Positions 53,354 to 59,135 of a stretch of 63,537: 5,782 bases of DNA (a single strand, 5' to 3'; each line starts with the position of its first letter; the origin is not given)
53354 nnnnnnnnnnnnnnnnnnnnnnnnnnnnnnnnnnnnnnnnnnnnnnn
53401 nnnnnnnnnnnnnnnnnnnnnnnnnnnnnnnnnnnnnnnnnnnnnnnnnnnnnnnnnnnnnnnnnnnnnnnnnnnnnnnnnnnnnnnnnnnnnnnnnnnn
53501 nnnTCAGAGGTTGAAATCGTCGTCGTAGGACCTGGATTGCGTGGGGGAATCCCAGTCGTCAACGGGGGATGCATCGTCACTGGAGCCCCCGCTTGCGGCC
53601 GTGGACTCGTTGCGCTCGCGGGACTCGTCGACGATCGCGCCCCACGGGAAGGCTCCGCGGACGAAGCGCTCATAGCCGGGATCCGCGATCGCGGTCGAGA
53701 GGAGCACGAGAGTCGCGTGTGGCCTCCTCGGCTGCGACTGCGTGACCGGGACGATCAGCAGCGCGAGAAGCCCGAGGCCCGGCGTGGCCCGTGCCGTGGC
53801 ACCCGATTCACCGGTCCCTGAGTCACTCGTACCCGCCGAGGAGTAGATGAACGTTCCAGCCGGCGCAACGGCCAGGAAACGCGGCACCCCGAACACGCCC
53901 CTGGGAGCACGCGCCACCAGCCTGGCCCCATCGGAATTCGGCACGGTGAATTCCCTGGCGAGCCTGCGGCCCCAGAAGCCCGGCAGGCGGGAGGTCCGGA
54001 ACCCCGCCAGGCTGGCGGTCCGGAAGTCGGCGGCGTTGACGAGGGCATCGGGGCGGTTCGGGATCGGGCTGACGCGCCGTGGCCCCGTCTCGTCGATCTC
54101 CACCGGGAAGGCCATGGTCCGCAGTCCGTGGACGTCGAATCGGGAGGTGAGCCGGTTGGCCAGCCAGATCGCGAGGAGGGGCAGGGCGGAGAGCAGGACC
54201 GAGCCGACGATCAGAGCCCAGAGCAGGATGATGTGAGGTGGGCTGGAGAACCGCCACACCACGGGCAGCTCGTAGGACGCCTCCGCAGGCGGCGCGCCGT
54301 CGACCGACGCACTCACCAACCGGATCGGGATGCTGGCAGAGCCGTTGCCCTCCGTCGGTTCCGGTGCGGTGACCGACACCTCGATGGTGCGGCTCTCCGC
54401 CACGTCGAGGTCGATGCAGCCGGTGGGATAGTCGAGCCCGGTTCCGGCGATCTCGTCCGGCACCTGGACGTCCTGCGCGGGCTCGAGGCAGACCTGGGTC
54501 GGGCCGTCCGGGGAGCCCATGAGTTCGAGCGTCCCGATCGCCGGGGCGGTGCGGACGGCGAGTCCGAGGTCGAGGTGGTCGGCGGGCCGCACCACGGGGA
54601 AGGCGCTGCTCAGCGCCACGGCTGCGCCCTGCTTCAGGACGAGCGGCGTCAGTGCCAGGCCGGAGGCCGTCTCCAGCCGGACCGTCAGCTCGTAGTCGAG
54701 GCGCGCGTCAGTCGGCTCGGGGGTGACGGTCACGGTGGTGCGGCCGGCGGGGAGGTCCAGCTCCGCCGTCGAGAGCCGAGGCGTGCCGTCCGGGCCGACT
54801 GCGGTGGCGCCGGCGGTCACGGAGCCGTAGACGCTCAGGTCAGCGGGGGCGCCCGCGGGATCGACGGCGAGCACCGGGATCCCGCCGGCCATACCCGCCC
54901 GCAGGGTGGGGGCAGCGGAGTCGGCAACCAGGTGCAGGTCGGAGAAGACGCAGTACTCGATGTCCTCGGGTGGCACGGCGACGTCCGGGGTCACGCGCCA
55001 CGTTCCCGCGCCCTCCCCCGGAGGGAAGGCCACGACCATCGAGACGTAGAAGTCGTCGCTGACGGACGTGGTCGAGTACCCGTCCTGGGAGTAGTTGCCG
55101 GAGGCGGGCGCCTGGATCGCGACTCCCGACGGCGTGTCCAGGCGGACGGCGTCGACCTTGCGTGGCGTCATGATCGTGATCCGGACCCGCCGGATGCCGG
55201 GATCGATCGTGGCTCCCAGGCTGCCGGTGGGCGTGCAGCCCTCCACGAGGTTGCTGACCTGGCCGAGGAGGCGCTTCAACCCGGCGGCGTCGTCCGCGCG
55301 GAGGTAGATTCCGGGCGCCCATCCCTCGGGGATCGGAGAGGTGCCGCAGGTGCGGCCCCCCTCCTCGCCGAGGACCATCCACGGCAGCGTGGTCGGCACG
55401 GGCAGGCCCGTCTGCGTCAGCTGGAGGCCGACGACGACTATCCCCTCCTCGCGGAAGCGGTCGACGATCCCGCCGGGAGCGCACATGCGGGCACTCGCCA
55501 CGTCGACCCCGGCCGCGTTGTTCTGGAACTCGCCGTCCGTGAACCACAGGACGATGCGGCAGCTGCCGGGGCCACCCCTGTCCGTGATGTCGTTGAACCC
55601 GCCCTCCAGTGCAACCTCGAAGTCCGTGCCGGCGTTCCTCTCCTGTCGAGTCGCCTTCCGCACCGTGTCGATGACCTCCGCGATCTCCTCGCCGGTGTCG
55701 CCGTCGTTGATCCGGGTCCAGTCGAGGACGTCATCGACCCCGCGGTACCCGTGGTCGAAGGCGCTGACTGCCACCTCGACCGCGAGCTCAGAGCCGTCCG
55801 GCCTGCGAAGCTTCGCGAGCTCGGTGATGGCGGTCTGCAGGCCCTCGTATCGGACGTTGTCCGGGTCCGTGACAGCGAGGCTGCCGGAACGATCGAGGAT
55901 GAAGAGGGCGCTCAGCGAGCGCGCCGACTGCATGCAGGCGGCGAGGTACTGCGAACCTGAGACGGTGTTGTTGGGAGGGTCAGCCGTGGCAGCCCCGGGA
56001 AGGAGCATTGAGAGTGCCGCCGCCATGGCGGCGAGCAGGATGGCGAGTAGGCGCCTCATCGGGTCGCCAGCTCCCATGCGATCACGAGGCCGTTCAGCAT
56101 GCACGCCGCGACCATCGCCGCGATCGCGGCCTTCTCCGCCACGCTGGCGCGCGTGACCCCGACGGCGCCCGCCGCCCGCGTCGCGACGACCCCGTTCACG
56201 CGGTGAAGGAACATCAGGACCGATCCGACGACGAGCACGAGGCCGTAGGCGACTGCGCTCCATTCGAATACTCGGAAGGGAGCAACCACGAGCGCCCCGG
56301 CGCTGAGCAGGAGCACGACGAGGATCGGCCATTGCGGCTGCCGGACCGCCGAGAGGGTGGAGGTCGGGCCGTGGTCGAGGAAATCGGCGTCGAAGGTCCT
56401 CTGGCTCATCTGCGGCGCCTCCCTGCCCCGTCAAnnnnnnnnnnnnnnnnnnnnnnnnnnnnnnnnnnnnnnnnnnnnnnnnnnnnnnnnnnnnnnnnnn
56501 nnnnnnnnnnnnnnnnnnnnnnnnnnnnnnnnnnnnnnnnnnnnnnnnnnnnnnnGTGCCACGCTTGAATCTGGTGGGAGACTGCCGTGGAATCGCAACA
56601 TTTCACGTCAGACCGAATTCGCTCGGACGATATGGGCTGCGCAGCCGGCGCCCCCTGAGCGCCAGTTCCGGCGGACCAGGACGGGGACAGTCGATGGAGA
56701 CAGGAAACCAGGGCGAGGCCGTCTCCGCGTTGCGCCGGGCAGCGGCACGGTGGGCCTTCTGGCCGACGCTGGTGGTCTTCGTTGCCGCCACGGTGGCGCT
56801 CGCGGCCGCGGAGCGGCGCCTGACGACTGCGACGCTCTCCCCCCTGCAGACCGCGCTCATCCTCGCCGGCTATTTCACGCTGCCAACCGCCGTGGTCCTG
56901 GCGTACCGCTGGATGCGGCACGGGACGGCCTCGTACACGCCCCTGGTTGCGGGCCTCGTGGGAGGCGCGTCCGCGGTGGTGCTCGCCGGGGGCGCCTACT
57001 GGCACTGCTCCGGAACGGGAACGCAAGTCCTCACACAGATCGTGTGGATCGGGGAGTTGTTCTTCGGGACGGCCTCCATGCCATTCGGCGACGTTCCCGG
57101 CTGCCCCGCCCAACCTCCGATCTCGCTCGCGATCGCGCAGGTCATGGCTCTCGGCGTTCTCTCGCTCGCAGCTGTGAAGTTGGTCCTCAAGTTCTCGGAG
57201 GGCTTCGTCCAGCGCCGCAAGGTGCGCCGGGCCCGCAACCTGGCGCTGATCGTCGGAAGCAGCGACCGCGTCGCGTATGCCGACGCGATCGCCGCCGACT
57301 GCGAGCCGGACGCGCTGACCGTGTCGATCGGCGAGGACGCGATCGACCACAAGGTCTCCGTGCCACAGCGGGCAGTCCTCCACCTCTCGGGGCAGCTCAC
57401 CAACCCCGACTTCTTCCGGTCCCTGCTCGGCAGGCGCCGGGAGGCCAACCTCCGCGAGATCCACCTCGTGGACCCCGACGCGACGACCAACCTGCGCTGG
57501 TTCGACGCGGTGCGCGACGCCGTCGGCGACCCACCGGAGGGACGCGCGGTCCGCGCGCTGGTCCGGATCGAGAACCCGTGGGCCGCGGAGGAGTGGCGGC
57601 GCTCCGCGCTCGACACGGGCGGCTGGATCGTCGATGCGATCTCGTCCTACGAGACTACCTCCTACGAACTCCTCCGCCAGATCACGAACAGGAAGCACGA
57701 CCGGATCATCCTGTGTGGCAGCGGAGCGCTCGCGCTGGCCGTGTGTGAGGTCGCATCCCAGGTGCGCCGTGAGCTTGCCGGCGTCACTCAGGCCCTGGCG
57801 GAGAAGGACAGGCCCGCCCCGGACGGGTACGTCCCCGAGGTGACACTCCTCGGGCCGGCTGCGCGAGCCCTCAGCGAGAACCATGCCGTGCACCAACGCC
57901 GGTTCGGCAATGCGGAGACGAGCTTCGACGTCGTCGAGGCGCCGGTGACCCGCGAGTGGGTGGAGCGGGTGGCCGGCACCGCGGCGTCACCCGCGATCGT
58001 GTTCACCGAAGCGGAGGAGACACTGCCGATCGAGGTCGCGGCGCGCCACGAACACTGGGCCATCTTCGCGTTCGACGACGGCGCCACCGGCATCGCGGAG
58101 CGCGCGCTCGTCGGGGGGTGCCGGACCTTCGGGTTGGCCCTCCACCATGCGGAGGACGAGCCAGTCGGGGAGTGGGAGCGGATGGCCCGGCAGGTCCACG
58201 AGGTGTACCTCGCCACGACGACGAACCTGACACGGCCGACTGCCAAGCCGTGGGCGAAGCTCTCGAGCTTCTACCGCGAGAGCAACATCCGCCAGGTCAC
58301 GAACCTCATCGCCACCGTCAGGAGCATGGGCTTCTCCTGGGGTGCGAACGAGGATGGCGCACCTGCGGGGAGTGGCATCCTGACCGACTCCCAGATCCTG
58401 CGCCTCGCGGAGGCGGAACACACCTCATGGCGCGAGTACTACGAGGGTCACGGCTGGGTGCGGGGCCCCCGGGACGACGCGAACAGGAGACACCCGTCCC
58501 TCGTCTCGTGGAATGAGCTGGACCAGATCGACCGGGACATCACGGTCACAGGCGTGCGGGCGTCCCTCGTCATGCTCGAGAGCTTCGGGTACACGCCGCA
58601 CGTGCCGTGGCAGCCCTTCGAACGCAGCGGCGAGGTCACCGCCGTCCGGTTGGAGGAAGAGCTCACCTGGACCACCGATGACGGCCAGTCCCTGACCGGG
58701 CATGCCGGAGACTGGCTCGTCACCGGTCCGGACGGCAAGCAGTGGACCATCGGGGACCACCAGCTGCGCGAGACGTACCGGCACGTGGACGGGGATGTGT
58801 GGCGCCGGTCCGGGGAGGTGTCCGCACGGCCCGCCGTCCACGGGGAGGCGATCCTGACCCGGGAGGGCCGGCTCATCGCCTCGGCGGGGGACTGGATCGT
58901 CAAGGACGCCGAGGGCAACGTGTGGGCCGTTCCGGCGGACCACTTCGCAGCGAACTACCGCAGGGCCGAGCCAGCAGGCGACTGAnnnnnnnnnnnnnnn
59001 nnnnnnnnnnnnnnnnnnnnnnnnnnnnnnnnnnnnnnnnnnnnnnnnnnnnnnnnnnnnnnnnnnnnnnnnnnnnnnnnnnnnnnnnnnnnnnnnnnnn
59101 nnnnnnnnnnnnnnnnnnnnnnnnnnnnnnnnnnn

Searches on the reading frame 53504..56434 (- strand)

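Call 103: search_protein_families(library=pfam, proteins=[window:53504-56434:-], max_evalue=0.001)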
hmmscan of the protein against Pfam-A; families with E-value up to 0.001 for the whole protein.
window:53504-56434:- (976 aa): 1 family
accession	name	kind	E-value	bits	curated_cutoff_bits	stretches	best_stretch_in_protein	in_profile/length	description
PF13519.12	VWA_2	-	0.00034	21.6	27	1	177-302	2-107/107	von Willebrand factor type A domain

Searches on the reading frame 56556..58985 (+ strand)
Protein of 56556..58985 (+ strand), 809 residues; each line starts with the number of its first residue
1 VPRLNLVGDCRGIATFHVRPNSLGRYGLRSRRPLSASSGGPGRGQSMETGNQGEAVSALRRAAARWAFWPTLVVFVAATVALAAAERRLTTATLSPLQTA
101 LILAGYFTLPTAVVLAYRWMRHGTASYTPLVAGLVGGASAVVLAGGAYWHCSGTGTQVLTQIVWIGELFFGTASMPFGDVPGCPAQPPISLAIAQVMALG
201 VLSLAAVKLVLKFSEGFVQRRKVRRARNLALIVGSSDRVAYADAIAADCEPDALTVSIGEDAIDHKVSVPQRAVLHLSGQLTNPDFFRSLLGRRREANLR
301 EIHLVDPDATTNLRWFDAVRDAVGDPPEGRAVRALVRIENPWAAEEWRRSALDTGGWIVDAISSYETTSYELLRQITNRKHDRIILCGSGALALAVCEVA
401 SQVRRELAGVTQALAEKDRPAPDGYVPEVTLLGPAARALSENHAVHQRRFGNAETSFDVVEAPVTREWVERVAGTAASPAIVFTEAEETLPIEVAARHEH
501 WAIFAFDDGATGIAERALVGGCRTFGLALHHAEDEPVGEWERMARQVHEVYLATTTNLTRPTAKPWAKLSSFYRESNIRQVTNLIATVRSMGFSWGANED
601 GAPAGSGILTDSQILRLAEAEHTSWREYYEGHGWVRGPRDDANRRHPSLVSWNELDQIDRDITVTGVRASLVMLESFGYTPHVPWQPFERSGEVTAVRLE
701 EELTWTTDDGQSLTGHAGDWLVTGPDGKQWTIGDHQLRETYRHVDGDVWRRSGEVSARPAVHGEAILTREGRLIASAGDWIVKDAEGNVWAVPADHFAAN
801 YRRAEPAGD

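Call 103: search_protein_families(library=pfam, proteins=[window:56556-58985:+], max_evalue=0.001)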
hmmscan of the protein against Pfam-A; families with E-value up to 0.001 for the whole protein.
window:56556-58985:+ (809 aa): 2 families
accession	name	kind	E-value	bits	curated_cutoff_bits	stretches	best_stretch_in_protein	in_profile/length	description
PF02026.21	RyR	-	1.7e-09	38.2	27.4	1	616-680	23-88/91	RyR domain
PF14083.11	PGDYG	-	2.3e-05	25.1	27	0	716-802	6-102/102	PGDYG protein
